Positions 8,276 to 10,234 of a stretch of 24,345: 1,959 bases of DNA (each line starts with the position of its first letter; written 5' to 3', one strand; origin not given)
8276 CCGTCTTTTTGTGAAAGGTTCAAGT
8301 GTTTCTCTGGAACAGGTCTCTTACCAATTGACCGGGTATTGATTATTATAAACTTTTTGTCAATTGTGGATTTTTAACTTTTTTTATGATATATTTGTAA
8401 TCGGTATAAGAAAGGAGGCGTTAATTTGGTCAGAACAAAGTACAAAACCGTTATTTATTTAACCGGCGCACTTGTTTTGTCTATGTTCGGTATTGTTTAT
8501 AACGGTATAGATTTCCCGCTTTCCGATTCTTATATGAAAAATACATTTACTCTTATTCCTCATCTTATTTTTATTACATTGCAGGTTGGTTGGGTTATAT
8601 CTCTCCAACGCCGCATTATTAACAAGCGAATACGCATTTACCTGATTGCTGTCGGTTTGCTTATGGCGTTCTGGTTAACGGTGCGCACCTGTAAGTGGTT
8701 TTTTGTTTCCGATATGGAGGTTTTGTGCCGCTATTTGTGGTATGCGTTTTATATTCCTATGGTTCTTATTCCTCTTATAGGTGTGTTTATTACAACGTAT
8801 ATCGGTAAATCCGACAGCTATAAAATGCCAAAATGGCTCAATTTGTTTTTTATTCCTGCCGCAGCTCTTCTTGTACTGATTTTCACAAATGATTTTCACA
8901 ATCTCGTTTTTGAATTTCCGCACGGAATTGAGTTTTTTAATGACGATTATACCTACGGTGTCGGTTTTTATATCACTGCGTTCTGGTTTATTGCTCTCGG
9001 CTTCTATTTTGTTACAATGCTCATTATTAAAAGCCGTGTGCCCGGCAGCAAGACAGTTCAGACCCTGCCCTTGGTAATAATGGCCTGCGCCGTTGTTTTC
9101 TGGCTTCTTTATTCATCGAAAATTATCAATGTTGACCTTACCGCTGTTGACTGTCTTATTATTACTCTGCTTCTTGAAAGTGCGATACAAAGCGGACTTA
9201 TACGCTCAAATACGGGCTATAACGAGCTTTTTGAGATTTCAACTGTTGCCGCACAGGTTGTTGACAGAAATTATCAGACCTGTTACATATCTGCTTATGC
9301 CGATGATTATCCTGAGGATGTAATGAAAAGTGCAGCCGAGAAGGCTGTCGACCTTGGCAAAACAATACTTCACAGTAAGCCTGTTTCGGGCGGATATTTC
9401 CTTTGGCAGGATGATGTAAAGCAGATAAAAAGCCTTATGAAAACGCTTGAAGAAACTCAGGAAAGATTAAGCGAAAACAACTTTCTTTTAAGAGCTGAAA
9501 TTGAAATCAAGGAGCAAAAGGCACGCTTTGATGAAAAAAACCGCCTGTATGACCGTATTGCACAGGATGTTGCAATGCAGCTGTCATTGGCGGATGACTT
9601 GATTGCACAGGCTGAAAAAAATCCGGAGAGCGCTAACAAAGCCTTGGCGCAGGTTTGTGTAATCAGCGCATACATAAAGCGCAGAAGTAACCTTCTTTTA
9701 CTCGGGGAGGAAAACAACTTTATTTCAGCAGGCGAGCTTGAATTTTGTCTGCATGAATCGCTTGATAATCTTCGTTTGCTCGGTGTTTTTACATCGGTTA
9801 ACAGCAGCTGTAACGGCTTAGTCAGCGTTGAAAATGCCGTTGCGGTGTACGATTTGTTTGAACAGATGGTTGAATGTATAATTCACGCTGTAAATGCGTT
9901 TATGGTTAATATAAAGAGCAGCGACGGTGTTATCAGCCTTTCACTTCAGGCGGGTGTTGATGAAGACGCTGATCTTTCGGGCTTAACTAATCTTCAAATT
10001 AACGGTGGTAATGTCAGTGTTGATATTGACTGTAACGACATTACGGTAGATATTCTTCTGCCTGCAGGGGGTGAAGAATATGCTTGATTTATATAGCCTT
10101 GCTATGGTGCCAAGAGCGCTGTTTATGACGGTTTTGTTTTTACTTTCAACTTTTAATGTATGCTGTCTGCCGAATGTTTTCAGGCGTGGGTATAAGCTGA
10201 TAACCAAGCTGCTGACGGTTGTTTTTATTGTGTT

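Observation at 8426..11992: Three-component sensor: a 7-8 TM pseudo-kinase paralogue coupled to a HisKA_3 kinase and a NarL-type regulator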

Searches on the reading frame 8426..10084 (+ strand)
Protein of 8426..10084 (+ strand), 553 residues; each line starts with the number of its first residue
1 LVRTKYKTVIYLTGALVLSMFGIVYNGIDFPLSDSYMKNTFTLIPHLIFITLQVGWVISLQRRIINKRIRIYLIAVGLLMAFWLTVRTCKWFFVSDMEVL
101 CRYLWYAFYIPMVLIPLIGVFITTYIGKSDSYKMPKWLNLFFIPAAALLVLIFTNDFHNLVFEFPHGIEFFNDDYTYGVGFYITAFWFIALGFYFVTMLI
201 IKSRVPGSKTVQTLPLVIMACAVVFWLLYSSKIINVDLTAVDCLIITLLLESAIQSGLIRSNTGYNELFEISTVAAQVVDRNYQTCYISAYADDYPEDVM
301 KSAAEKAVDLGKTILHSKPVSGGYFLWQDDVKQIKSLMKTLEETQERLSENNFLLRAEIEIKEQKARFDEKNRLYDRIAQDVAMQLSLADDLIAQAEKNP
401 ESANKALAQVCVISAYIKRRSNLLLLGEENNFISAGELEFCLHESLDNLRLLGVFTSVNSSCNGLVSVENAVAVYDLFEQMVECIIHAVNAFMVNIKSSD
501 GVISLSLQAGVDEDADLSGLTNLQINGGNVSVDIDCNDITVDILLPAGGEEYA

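Call 3: search_protein_families(library=pfam, proteins=[window:8426-10084:+], max_evalue=1)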
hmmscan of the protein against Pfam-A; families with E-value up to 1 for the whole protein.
window:8426-10084:+ (553 aa): 3 families
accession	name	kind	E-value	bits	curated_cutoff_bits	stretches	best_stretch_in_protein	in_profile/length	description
PF16927.11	HisKA_7TM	-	4.7e-10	40.1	28.6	1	51-251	9-211/224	N-terminal 7TM region of histidine kinase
PF00804.31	Syntaxin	-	0.088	13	26.7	1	329-403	9-84/157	Syntaxin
PF10458.14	Val_tRNA-synt_C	-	0.27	12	25.9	1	332-379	11-59/66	Valyl tRNA synthetase tRNA binding arm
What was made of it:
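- On Pfam HisKA_7TM (PF16927) (g1): 40.1 bits against 28.6, residues 51-251 (call 3).
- On LiaFSR-type system: A Pfam scan of g1 at E<=1 lists only HisKA_7TM and two sub-threshold coiled-coil-type hits (call 3).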

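Call 4: search_protein_families(library=ncbifam, proteins=[window:8426-10084:+], max_evalue=1)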
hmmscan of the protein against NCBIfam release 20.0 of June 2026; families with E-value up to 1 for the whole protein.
window:8426-10084:+ (553 aa): 0 families
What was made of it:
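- Tried and rejected: NCBIfam on g1: no hit (call 4).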

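Call 10: search_solved_structures(query=window:8426-10084:+, max_evalue=10, show_alignments=2)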
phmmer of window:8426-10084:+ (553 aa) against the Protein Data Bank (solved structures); distinct sequences matched with E-value up to 10: 1.
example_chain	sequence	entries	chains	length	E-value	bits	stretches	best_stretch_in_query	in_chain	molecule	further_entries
1wle_A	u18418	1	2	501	1.1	11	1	295-352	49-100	Seryl-tRNA synthetase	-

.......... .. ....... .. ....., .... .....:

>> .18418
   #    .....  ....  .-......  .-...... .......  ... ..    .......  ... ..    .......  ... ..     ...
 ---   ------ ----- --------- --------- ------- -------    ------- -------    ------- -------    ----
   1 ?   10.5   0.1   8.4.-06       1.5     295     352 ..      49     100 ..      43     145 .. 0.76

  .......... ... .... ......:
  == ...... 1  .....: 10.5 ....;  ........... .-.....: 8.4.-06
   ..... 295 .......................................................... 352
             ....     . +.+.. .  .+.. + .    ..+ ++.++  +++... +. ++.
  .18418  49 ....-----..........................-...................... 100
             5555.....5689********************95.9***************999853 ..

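Call 12: find_homologous_proteins(query=window:8426-10084:+, max_evalue=0.001)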
Query window:8426-10084:+ (553 aa): 928 proteins with E <= 0.001 among 8000 candidates; the best 120 are listed.
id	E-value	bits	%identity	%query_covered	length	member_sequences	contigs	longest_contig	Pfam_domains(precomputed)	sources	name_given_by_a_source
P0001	0.0e+0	1211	98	100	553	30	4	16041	PF16927.12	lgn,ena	-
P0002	1.5e-257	874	71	98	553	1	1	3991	PF16927.12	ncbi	-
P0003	3.9e-254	862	68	99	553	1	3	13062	PF16927.12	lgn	-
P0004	5.2e-253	859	67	99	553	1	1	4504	PF16927.12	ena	-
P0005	2.0e-251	853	67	99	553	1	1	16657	-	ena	-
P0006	2.1e-251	853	67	99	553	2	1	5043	PF16927.12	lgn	-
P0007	4.1e-251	852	67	99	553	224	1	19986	-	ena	-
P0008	7.8e-251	851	67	100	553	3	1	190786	PF16927.12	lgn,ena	-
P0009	1.7e-250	850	67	99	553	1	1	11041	PF16927.12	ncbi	-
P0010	6.4e-247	838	67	99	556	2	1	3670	-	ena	-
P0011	3.8e-246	836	66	99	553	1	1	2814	PF16927.12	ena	-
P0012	7.6e-246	835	66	99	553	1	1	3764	PF16927.12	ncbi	-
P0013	4.6e-245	832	67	99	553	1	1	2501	-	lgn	-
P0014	2.1e-244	830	67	100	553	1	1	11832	-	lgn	-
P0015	2.5e-244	830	66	99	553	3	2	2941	-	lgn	-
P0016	4.6e-244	829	66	99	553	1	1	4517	PF16927.12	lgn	-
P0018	3.6e-242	823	66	99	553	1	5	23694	PF16927.12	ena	-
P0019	9.8e-242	821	66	99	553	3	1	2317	PF16927.12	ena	-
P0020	1.8e-241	820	66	99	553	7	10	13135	PF16927.12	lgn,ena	-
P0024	8.8e-220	749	61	100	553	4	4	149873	PF16927.12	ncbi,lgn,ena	-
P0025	2.5e-217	741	61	99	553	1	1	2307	PF16927.12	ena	-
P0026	3.8e-191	654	54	99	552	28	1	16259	PF16927.12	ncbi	-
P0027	1.5e-188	646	52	99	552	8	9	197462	PF16927.12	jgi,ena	-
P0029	4.9e-187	641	53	99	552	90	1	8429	PF16927.12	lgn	-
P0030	8.4e-186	637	52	99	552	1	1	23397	PF16927.12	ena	-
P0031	1.2e-185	636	53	99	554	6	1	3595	PF16927.12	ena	-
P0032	1.5e-185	636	53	99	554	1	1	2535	PF16927.12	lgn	-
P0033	2.0e-185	635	53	99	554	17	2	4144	PF16927.12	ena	-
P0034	2.0e-185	635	53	99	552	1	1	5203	PF16927.12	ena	-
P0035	3.3e-185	635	53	99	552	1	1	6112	PF16927.12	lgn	-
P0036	7.7e-184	630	52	99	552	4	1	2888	PF16927.12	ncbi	-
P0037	1.8e-183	629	53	99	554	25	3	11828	PF16927.12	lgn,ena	-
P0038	4.4e-183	628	54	99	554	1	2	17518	PF16927.12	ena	-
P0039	1.2e-182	626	52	99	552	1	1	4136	PF16927.12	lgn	-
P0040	4.4e-182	624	53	99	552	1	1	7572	PF16927.12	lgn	-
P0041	4.7e-182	624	51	99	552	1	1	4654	PF16927.12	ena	-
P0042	6.7e-179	614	52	99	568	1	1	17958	PF16927.12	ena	-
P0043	9.6e-179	613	51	99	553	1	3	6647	PF16927.12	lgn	-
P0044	1.2e-178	613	51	99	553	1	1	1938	PF16927.12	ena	-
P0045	1.6e-178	613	51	99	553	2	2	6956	PF16927.12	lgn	-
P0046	3.2e-178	612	51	99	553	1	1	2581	PF16927.12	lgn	-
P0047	4.3e-178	611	51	99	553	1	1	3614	PF16927.12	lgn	-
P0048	7.3e-178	611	51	99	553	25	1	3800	PF16927.12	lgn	-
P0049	8.9e-178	610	51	99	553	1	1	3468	PF16927.12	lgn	-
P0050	1.0e-177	610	51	99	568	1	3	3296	PF16927.12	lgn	-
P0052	1.7e-177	609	51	99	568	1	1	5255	PF16927.12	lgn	-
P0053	2.7e-177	609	50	99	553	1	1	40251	PF16927.12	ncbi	-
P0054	3.1e-177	608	51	99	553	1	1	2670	PF16927.12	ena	-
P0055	4.1e-177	608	51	99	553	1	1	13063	PF16927.12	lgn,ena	-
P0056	7.3e-177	607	51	99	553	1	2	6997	PF16927.12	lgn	-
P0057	8.1e-177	607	51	99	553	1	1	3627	PF16927.12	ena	-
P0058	9.8e-177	607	51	99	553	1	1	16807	PF16927.12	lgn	-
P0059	1.2e-176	607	50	99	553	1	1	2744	PF16927.12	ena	-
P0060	2.6e-176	605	51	99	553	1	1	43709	PF16927.12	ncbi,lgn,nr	ncbi:MAG: hypothetical protein MSH11_01760 [Ruminococcus sp.]|nr:hypothetical protein [Ruminococcus 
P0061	3.0e-176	605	50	99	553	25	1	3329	PF16927.12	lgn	-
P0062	3.4e-176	605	51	99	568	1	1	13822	PF16927.12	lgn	-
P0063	4.4e-176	605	50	99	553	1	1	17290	PF16927.12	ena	-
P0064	5.2e-176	604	50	99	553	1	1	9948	PF16927.12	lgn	-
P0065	6.2e-176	604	51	99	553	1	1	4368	PF16927.12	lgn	-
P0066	6.4e-176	604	51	99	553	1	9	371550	PF16927.12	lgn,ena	-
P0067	6.8e-176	604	51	99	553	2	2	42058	PF16927.12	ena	-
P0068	1.4e-175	603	51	99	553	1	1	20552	PF16927.12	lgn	-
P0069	1.4e-175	603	50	99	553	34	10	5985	PF16927.12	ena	-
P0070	1.5e-175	603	51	99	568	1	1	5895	PF16927.12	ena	-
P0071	2.2e-175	602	51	99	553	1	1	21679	PF16927.12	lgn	-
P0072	2.2e-175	602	50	99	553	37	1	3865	PF16927.12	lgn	-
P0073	2.4e-175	602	52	100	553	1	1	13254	PF16927.12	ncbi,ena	-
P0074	2.5e-175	602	51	99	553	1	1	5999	PF16927.12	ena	-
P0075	2.8e-175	602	51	99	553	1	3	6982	PF16927.12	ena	-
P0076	5.6e-175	601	50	99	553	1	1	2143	PF16927.12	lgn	-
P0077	5.9e-175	601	50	99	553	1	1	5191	PF16927.12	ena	-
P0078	6.5e-175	601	50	99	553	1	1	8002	PF16927.12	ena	-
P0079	7.0e-175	601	51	99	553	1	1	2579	PF16927.12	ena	-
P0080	7.2e-175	601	50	99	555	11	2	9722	PF16927.12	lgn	-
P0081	8.0e-175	601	50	99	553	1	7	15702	PF16927.12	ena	-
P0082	1.4e-174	600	57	85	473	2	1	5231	PF16927.12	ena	-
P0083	1.6e-174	600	51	99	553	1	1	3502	PF16927.12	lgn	-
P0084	1.7e-174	599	50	99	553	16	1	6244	PF16927.12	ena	-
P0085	1.7e-174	599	50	99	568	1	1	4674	PF16927.12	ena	-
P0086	1.8e-174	599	50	99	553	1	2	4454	PF16927.12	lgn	-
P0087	1.8e-174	599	51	99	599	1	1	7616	PF16927.12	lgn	-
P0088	2.0e-174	599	50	99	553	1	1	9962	PF16927.12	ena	-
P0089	2.1e-174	599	50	99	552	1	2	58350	PF16927.12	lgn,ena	-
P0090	2.6e-174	599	50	99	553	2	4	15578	PF16927.12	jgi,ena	-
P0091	3.0e-174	599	51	99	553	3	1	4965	PF16927.12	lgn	-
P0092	3.3e-174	598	51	99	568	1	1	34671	PF16927.12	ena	-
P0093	3.3e-174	598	51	99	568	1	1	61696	PF16927.12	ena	-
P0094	3.7e-174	598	51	99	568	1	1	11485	PF16927.12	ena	-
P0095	3.9e-174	598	50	99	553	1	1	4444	PF16927.12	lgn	-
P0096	4.1e-174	598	49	99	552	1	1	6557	PF16927.12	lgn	-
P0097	4.4e-174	598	51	99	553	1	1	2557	PF16927.12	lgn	-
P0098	4.9e-174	598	50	99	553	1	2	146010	PF16927.12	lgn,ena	-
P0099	5.2e-174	598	51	99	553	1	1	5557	PF16927.12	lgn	-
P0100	5.6e-174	598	50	99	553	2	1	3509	PF16927.12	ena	-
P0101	5.8e-174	598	51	99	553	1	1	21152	PF16927.12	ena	-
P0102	5.9e-174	598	50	99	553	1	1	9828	PF16927.12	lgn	-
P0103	6.1e-174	598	51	99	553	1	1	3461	PF16927.12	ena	-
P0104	6.6e-174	597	50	99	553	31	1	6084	PF16927.12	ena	-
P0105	6.6e-174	597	50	99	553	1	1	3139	PF16927.12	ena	-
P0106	7.2e-174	597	51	99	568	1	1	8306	PF16927.12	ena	-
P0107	7.4e-174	597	50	99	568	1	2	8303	PF16927.12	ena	-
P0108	7.7e-174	597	51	99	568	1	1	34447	PF16927.12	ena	-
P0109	7.9e-174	597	50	99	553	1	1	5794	PF16927.12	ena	-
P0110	8.0e-174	597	50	99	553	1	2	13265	PF16927.12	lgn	-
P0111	8.9e-174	597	50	99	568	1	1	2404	PF16927.12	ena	-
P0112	9.4e-174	597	51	99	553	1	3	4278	PF16927.12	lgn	-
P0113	9.5e-174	597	51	99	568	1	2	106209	PF16927.12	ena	-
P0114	9.7e-174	597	50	99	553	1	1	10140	PF16927.12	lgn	-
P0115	9.9e-174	597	50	99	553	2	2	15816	PF16927.12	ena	-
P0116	1.0e-173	597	50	99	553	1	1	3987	PF16927.12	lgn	-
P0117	1.0e-173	597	50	99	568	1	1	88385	PF16927.12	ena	-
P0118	1.1e-173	597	50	99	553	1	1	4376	PF16927.12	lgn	-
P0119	1.1e-173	597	50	99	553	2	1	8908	PF16927.12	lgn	-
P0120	1.1e-173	597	50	99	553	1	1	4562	PF16927.12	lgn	-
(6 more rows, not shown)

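Call 18: search_solved_structures(query=A1, max_evalue=10, show_alignments=3)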
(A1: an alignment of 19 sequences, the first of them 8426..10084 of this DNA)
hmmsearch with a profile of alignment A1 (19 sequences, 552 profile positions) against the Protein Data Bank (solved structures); distinct sequences matched with E-value up to 10: 10.
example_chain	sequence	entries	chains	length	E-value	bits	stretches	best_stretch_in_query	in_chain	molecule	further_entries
8ijr_A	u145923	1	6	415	0.12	13.9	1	181-238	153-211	Sphingomyelin synthase-related protein 1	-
8ijq_A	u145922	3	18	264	0.3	12.7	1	184-238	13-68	Sphingomyelin synthase-related protein 1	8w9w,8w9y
8bh1_E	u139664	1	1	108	0.64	11.5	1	325-374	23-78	Cell division protein FtsB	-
25hr_E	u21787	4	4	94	0.66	11.5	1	325-374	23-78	Cell division protein FtsB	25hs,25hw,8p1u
7upq_B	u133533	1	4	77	0.85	11.1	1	331-394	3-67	DHT03 protein B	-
7upo_B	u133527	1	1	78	1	10.9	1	331-394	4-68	DHT03 protein B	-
5djn_A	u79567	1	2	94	2.6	9.5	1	332-387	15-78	Kinesin-like protein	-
2ojq_A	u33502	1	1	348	3.3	9.2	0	360-402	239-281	Programmed cell death 6-interacting protein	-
2oex_A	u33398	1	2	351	3.7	9.1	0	360-402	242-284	Programmed cell death 6-interacting protein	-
4jjy_A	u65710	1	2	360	3.9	9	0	360-402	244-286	Programmed cell death 6-interacting protein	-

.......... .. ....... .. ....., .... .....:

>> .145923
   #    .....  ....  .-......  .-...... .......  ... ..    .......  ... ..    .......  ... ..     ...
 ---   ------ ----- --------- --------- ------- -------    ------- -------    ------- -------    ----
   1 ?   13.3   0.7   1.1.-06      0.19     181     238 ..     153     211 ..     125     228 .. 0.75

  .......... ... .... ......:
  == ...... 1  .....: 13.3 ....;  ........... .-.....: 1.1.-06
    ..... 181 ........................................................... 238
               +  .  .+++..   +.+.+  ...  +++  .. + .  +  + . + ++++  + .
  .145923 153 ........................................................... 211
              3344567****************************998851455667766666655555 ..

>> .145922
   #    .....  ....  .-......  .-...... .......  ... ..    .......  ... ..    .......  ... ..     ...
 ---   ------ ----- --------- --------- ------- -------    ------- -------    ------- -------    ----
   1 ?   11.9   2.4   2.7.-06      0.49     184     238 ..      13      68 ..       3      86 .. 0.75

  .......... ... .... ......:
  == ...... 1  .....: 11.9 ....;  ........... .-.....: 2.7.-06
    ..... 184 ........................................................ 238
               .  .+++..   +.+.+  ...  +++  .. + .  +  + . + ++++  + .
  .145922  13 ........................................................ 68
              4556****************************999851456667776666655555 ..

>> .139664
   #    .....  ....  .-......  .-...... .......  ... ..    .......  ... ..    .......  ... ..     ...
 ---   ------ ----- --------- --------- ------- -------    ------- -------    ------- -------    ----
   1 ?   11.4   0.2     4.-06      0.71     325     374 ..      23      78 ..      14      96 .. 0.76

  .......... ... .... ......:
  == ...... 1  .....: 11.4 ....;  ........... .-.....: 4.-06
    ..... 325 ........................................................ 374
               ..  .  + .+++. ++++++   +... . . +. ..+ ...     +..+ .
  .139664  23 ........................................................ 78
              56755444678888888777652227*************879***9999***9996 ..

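Call 21: find_encoding_contigs(protein=P0066, flank=8000, max_places=2)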
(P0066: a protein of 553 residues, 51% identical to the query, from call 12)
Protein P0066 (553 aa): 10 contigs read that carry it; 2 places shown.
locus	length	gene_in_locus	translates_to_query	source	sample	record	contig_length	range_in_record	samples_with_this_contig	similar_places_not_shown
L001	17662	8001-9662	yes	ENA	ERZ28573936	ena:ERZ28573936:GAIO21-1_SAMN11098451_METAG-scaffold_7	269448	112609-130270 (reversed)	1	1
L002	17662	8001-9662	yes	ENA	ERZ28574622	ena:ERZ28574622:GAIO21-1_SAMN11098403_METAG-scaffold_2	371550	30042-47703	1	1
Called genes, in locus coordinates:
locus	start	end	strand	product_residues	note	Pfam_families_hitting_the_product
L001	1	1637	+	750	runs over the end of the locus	PF02901:PFL-like, PF01228:Gly_radical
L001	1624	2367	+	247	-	PF13353:Fer4_12, PF04055:Radical_SAM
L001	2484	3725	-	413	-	PF00654:Voltage_CLC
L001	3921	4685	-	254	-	PF01381:HTH_3, PF12844:HTH_19 (weak), PF13443:HTH_26 (weak), PF13560:HTH_31 (weak), PF12674:Zn_ribbon_2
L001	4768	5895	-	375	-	PF03600:CitMHS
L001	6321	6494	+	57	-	-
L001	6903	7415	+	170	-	-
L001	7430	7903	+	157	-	-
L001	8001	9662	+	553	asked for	PF16927:HisKA_7TM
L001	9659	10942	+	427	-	-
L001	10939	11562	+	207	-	PF00072:Response_reg, PF00196:GerE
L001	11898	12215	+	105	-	-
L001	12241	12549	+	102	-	-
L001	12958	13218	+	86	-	-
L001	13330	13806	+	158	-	PF01243:PNPOx_N, PF12900:Pyridox_ox_2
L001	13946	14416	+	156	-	-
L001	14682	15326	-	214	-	PF05067:Mn_catalase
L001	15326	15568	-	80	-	PF12652:CotJB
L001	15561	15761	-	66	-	PF11007:CotJA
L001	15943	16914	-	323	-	PF04055:Radical_SAM, PF06968:BATS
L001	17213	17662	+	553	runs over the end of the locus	PF13306:LRR_5, PF13855:LRR_8 (faint), PF13306:LRR_5, PF26918:Ig_Eae, PF00041:fn3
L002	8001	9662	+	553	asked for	PF16927:HisKA_7TM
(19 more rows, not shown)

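Call 22: find_encoding_contigs(protein=P0027, flank=8000, max_places=2)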
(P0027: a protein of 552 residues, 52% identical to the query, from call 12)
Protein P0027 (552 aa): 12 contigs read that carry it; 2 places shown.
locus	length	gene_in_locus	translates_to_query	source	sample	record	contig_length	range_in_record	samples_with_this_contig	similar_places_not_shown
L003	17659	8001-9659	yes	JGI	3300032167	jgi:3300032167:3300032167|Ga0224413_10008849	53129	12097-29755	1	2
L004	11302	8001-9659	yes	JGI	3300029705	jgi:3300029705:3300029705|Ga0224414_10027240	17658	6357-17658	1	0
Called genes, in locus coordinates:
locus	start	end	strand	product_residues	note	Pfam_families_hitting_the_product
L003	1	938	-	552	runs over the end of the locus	PF00128:Alpha-amylase, PF23915:SusG_C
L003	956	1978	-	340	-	PF01073:3Beta_HSD, PF01370:Epimerase, PF02719:Polysacc_synt_2, PF04321:RmlD_sub_bind, PF07993:NAD_binding_4, PF16363:GDP_Man_Dehyd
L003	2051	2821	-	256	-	PF23023:Anti-Pycsar_Apyc1, PF00753:Lactamase_B, PF12706:Lactamase_B_2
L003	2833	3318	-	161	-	-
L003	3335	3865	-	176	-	-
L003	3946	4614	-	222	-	PF00300:His_Phos_1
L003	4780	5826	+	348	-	-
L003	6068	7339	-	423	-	PF01381:HTH_3, PF12844:HTH_19, PF13443:HTH_26, PF13560:HTH_31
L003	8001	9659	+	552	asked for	PF16927:HisKA_7TM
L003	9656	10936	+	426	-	-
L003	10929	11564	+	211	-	PF00072:Response_reg, PF00196:GerE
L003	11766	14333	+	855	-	PF18998:Flg_new_2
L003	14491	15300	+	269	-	-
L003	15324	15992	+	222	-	PF14471:DUF4428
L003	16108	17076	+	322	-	PF16729:DUF5067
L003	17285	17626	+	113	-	-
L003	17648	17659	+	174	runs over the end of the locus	PF02464:CinA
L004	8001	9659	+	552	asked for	PF16927:HisKA_7TM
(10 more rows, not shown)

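Call 28: find_encoding_contigs(protein=P0053, flank=8000, max_places=1)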
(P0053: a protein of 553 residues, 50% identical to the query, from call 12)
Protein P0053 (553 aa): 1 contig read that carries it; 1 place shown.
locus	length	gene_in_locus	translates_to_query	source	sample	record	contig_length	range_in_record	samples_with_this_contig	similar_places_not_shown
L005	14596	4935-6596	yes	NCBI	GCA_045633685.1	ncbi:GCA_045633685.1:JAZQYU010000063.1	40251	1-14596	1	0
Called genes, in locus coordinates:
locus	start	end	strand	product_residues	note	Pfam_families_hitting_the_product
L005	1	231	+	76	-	?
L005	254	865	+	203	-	-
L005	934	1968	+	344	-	PF14471:DUF4428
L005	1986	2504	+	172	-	-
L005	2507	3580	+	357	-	-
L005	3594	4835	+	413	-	PF04536:TPM_phosphatase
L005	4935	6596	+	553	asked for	PF16927:HisKA_7TM (weak)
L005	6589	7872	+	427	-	-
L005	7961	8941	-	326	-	PF16927:HisKA_7TM, PF08281:Sigma70_r4_2 (faint), PF00196:GerE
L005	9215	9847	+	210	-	PF00072:Response_reg, PF00196:GerE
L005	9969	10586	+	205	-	PF22043:DUF6935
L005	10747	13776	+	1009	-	-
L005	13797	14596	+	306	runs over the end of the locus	PF21088:MS_channel_1st (weak), PF00924:MS_channel_2nd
